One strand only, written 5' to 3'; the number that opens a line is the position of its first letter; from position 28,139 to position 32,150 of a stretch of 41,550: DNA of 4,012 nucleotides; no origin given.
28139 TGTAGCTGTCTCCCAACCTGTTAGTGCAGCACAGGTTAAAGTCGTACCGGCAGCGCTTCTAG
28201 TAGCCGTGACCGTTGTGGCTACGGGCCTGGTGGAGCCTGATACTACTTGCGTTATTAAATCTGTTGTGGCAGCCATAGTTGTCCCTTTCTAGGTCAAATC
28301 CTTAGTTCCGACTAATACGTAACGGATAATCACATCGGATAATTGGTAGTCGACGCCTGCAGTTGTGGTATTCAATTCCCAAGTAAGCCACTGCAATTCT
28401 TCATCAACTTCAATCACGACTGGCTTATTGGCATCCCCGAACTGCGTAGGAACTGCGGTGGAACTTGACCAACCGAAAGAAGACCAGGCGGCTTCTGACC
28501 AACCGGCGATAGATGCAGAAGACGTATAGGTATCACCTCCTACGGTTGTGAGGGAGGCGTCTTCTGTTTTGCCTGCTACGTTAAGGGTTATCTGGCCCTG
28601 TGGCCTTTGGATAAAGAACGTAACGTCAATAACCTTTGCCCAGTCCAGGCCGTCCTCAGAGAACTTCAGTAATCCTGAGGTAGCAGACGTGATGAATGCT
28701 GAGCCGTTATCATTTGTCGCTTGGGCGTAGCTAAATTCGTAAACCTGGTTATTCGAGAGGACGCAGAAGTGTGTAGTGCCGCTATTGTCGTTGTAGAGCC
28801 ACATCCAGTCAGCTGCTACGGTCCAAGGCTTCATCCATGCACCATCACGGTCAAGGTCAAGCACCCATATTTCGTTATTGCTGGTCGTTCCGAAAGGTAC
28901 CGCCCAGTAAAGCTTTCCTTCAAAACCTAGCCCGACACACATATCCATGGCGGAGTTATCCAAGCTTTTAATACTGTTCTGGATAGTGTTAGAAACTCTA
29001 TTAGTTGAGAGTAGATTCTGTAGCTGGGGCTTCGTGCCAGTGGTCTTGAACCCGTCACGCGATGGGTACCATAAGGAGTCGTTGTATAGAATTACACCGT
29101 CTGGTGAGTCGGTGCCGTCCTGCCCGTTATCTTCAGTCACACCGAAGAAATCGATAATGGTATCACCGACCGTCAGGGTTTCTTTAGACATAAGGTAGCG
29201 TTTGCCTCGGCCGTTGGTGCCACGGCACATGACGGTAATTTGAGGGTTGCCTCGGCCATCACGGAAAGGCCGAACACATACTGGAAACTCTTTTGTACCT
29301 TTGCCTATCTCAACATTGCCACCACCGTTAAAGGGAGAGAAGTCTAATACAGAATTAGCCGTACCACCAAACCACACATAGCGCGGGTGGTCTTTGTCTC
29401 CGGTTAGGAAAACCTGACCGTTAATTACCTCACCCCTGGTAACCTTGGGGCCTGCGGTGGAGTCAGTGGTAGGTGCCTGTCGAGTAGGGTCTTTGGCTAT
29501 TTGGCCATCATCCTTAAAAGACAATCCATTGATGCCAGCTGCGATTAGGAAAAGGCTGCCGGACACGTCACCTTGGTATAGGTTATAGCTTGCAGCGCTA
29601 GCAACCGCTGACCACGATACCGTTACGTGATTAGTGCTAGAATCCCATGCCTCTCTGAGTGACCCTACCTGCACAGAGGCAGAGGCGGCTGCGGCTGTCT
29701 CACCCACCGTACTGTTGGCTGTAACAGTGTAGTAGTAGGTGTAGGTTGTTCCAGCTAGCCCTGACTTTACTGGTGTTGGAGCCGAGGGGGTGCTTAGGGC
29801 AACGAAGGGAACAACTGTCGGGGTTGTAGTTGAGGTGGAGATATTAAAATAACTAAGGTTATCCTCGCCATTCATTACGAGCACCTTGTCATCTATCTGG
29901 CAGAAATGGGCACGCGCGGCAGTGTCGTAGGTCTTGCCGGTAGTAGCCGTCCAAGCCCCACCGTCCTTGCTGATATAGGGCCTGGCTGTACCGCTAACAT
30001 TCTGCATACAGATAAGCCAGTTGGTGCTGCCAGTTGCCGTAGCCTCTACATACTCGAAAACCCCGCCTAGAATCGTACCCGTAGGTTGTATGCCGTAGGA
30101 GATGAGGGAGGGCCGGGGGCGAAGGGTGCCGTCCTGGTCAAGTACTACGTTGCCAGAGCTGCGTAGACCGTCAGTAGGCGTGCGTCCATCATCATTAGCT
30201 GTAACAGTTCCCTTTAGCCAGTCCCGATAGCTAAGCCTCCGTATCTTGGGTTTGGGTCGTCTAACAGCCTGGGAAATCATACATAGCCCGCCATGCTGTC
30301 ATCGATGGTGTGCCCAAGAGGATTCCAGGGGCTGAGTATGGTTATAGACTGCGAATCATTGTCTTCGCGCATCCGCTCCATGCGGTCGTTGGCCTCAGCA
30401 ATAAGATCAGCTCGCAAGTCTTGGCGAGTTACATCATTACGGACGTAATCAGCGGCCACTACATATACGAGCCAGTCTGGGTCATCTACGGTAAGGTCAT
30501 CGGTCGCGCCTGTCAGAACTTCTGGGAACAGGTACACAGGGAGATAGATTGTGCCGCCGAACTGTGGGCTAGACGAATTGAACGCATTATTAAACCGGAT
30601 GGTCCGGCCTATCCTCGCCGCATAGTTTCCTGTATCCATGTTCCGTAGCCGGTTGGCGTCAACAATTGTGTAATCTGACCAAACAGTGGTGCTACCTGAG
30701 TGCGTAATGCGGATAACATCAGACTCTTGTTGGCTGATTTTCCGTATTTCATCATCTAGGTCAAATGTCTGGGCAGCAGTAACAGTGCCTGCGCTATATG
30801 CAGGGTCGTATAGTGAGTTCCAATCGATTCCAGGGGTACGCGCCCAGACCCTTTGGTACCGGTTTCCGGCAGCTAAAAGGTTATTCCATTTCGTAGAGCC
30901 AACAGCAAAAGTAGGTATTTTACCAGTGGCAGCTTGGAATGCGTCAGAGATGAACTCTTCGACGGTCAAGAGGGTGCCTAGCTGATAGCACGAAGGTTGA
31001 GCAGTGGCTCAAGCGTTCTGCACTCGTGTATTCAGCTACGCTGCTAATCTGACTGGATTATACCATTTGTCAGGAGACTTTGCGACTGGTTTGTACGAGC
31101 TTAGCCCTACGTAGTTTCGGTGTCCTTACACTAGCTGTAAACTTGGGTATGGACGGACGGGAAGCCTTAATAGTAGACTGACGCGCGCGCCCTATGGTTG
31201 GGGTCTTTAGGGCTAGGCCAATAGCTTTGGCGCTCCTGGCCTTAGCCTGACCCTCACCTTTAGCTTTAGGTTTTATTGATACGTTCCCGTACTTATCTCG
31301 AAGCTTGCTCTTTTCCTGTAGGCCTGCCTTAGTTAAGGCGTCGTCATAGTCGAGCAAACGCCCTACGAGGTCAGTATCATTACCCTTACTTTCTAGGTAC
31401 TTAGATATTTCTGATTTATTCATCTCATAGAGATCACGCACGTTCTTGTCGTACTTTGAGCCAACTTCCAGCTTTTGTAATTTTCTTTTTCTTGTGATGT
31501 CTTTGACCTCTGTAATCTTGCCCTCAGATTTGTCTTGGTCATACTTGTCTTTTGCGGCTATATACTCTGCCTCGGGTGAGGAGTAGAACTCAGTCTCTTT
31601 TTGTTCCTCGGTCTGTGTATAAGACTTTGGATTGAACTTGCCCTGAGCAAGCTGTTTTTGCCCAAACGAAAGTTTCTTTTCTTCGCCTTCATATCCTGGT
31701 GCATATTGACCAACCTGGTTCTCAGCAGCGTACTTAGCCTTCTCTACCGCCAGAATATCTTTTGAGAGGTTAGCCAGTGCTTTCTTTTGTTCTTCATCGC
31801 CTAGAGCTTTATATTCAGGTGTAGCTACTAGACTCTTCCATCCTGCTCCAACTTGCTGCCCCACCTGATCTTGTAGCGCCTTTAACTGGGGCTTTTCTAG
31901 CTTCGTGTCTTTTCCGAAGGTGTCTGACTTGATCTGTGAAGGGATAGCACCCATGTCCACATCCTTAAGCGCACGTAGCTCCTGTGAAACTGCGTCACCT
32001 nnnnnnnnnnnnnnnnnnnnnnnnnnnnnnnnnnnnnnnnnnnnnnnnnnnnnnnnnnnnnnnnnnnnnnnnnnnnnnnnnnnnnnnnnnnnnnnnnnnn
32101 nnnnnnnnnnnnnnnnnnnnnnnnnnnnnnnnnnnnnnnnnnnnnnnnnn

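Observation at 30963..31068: Two paralogous ~100-nt promoter-leader cassettes ending in SD-poor TTG starts, placed before the portal gene and the 230-aa tail gene (second copy 6946-7050)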

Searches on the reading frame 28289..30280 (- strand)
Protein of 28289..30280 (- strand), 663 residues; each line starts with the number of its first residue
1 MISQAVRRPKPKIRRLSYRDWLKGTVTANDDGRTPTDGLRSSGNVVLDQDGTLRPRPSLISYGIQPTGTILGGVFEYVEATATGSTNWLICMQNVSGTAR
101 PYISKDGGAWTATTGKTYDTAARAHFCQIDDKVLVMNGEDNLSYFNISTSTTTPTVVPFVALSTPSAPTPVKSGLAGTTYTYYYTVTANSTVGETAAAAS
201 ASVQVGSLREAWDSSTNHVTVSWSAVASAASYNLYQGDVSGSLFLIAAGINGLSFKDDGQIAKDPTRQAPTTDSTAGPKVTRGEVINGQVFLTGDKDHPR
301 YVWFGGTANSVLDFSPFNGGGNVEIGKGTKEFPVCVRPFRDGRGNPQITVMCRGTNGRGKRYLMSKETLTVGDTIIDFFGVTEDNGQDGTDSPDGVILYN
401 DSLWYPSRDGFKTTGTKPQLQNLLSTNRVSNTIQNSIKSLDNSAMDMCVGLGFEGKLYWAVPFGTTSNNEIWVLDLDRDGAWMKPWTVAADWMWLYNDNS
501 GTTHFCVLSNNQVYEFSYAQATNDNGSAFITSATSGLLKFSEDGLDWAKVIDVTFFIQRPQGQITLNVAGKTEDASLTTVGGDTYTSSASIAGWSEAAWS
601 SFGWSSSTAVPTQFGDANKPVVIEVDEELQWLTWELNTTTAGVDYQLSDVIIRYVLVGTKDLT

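Call 10: search_protein_families(library=phrogs, proteins=[window:28289-30280:-], max_evalue=0.001)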
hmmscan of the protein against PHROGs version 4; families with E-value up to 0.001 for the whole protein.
window:28289-30280:- (663 aa): 0 families

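Call 11: search_protein_families(library=pfam, proteins=[window:28289-30280:-], max_evalue=0.01)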
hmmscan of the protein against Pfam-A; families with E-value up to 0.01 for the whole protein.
window:28289-30280:- (663 aa): 0 families

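Call 86: search_solved_structures(query=window:28289-30280:-, max_evalue=1)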
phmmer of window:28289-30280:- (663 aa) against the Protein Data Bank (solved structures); distinct sequences matched with E-value up to 1: 1.
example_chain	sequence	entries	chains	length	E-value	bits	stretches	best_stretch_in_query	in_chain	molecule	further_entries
3mpc_A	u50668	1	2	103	0.37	12.2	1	208-260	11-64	Fn3-like protein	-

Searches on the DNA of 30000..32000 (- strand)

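Call 8: search_dna_similar(query=window:30000-32000:-, collection=phages, mode=distant, max_rows=30)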
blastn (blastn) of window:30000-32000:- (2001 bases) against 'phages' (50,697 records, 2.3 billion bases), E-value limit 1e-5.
No match.

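Call 18: search_rna_families(source=window, start=30800, end=31200, threshold=evalue, max_evalue=10)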
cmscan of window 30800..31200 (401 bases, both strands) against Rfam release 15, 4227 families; matches with E-value up to 10: 2.
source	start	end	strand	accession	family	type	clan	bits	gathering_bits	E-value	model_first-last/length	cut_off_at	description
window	31040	31116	-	RF01051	c-di-GMP-I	Cis-reg; riboswitch;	CL00126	13.9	35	3.5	1-87/87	no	c-di-GMP-I riboswitch aptamer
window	31176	31193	-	RF01382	HIV-1_SL4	Cis-reg;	-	13.2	31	6.9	1-20/20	no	HIV-1 stem-loop 4 packaging signal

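Call 57: search_rna_families(sources=[L099, L100, L105, L107, L113, L122, L135, L094, L095, L096, L097, L101, L102], threshold=gathering)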
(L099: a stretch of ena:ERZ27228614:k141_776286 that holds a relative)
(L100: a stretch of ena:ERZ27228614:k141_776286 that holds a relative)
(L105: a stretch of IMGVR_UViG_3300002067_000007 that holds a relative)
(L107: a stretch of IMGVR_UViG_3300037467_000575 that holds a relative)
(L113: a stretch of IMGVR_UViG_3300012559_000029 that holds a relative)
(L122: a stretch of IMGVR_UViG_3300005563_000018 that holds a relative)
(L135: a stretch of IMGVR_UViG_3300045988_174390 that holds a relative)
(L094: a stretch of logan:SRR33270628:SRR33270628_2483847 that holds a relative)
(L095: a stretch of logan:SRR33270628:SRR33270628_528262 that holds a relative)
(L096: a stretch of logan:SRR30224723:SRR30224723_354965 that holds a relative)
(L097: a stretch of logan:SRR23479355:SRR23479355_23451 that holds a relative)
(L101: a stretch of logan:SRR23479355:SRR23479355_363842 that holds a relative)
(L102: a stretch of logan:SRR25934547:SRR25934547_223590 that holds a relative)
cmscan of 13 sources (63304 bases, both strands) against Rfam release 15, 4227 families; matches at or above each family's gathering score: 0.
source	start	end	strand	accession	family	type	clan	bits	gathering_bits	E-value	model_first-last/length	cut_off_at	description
